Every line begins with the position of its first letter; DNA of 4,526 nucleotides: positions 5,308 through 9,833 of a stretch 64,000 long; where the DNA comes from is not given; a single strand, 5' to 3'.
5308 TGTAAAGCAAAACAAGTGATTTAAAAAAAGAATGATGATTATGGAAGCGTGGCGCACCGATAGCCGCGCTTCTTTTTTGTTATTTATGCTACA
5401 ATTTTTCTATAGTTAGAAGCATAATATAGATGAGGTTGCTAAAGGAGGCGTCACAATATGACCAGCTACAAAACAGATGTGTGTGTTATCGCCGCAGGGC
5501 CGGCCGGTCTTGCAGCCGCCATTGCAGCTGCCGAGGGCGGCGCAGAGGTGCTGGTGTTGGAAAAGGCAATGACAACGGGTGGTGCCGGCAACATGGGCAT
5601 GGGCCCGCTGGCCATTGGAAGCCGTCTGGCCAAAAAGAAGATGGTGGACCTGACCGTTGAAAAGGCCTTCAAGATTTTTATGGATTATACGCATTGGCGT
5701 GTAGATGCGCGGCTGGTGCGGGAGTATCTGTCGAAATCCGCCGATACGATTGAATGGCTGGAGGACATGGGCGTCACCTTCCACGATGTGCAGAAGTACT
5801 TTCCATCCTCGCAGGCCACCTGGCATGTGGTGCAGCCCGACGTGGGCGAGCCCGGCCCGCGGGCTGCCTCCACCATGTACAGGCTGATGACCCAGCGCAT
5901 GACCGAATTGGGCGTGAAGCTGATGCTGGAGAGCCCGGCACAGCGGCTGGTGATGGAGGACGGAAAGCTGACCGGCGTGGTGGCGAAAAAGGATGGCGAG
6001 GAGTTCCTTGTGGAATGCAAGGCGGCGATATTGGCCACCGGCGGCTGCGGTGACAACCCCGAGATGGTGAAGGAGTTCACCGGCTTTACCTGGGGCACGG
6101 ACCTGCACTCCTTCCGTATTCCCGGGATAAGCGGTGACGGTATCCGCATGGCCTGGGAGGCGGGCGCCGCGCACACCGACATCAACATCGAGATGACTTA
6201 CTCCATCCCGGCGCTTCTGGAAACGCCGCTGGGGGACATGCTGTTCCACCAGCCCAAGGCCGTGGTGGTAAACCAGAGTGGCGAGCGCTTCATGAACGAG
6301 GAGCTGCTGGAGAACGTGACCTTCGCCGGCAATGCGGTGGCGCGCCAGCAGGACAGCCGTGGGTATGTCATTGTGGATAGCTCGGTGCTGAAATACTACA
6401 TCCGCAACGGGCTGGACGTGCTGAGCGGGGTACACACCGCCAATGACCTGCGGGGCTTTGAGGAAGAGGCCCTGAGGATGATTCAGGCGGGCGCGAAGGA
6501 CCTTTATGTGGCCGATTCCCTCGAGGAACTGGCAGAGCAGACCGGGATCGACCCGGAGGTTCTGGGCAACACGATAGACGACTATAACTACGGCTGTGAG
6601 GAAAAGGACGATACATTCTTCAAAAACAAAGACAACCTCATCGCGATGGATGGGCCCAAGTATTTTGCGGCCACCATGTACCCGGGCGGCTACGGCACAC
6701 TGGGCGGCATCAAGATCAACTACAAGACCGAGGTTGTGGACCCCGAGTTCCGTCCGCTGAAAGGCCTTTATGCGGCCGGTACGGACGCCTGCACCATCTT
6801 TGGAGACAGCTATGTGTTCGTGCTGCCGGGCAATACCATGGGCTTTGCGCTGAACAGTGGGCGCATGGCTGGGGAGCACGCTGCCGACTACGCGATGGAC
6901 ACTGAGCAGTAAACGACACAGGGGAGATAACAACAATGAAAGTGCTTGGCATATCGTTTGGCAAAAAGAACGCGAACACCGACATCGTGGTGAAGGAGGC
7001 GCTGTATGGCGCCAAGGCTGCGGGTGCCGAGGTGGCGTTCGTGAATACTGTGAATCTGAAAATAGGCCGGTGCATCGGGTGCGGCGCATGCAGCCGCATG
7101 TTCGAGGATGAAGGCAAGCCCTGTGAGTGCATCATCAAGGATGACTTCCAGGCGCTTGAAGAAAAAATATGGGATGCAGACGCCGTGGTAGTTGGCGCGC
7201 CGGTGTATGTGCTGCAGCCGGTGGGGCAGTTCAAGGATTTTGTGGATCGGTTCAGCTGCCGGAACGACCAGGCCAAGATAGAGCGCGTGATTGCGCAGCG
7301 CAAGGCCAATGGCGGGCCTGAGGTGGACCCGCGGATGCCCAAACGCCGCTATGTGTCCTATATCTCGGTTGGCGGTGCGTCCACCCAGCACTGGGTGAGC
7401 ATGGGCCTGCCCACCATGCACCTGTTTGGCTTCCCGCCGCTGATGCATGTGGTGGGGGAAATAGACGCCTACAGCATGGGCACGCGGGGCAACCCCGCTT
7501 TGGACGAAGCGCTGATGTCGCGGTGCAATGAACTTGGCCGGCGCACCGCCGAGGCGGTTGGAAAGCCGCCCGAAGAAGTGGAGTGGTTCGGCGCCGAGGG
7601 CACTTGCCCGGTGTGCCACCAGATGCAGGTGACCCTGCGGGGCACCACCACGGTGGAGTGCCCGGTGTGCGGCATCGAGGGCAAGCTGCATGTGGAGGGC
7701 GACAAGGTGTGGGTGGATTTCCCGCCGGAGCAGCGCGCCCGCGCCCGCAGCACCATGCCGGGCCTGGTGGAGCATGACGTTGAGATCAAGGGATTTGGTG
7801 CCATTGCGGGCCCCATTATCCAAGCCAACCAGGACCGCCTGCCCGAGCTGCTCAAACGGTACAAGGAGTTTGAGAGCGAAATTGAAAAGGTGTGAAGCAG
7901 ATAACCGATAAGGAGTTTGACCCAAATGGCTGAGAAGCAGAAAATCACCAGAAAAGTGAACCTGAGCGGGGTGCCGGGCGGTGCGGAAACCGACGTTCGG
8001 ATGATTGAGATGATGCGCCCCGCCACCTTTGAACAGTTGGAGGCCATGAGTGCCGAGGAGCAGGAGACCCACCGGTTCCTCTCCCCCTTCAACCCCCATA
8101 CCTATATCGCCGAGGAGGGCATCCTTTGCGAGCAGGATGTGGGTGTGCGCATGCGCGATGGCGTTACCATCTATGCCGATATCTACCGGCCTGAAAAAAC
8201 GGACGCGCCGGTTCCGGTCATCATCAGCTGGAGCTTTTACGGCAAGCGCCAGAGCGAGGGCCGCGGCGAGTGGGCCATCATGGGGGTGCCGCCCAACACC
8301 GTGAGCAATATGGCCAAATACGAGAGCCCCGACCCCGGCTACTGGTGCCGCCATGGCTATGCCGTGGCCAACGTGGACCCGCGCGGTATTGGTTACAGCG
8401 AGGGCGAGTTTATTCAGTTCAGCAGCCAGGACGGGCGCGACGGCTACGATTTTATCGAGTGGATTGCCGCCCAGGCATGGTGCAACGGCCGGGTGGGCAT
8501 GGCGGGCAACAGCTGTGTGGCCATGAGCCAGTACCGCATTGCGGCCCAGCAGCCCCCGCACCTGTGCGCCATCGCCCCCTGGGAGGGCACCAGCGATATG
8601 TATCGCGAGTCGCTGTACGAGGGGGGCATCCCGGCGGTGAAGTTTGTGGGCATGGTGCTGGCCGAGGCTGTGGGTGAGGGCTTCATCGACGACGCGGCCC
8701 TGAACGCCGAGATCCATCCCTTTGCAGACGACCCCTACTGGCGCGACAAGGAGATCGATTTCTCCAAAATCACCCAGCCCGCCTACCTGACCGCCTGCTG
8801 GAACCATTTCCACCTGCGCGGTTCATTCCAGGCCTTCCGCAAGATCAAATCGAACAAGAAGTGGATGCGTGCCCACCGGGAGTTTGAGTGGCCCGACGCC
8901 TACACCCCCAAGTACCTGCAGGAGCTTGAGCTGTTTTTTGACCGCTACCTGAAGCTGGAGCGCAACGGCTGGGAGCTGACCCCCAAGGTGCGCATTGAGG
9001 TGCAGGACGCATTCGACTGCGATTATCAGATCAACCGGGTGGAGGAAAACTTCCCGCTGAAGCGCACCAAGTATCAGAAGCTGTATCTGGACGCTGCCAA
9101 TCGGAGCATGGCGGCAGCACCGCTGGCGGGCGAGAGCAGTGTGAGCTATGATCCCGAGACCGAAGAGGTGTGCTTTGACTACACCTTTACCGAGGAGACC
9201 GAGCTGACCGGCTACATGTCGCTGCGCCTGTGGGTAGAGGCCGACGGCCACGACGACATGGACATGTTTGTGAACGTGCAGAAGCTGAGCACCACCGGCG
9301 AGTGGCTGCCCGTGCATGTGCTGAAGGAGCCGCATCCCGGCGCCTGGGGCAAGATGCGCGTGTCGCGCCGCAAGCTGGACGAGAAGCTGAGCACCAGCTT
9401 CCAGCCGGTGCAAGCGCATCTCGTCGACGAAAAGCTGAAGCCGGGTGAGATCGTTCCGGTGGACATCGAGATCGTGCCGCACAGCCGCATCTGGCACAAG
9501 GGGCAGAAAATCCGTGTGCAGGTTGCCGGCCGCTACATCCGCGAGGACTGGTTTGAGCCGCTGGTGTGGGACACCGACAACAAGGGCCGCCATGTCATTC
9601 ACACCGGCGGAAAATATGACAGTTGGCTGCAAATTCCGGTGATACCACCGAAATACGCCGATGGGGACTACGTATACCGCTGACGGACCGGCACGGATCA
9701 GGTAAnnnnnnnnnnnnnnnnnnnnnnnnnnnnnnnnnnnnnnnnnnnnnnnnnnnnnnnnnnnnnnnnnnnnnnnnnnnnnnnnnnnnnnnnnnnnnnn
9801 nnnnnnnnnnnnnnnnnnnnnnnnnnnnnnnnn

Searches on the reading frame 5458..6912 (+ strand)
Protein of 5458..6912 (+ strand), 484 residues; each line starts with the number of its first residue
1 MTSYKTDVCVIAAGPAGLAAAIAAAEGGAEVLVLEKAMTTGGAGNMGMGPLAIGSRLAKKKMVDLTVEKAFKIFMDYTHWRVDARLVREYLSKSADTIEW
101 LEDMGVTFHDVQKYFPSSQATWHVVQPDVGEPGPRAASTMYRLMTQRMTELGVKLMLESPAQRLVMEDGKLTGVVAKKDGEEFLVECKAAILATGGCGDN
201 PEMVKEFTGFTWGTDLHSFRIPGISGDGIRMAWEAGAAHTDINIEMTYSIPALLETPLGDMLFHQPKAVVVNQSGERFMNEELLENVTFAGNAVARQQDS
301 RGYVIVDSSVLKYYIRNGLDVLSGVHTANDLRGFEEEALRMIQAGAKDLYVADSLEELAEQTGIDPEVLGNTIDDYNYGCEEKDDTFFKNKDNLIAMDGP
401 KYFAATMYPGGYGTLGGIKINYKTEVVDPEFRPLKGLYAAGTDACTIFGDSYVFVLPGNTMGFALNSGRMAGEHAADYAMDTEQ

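Call 59: search_protein_families(library=pfam, proteins=[window:5458-6912:+], max_evalue=0.00001)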
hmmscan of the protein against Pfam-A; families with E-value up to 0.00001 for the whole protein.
window:5458-6912:+ (484 aa): 6 families
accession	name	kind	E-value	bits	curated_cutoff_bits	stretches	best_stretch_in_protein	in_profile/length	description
PF00890.30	FAD_binding_2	-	6.5e-53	180.8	20.4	1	7-450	1-405/414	FAD binding domain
PF12831.13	FAD_oxidored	-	3.1e-14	53.5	27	1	7-195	1-145/416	FAD dependent oxidoreductase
PF03486.20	HI0933_like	-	4.9e-12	46.3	50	1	7-421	2-198/244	HI0933-like protein Rossmann domain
PF01266.30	DAO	-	1.4e-08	35.1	27.9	1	7-197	1-205/353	FAD dependent oxidoreductase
PF07992.20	Pyr_redox_2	-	1.1e-07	32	26.1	1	7-197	2-110/291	Pyridine nucleotide-disulphide oxidoreductase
PF01946.23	Thi4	-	9.8e-06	25.4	26.2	0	5-46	17-59/235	Thi4 family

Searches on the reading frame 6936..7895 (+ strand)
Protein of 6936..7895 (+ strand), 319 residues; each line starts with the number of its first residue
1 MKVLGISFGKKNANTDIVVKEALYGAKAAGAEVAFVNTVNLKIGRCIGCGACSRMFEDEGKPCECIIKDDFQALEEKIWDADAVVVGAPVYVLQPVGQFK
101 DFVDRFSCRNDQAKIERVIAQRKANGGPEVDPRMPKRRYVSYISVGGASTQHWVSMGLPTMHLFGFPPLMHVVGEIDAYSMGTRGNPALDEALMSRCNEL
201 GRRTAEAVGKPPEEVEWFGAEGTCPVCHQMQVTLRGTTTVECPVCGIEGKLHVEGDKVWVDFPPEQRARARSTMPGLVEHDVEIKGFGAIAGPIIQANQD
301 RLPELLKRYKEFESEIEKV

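Call 59: search_protein_families(library=pfam, proteins=[window:6936-7895:+], max_evalue=0.00001)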
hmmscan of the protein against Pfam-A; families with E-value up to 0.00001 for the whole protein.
window:6936-7895:+ (319 aa): 1 family
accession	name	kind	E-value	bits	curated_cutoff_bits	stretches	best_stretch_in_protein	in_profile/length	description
PF03358.20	FMN_red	-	2e-15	57.1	24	1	1-114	1-104/152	NADPH-dependent FMN reductase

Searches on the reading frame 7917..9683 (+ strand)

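Call 59: search_protein_families(library=pfam, proteins=[window:7917-9683:+], max_evalue=0.00001)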
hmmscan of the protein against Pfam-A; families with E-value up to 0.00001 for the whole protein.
window:7917-9683:+ (588 aa): 2 families
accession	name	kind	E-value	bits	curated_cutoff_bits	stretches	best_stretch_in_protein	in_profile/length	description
PF02129.25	Peptidase_S15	-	1.2e-41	143.6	23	1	81-244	1-148/262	X-Pro dipeptidyl-peptidase (S15 family)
PF08530.16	PepX_C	-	1.8e-31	110.2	22.5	1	350-571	1-216/217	X-Pro dipeptidyl-peptidase C-terminal non-catalytic domain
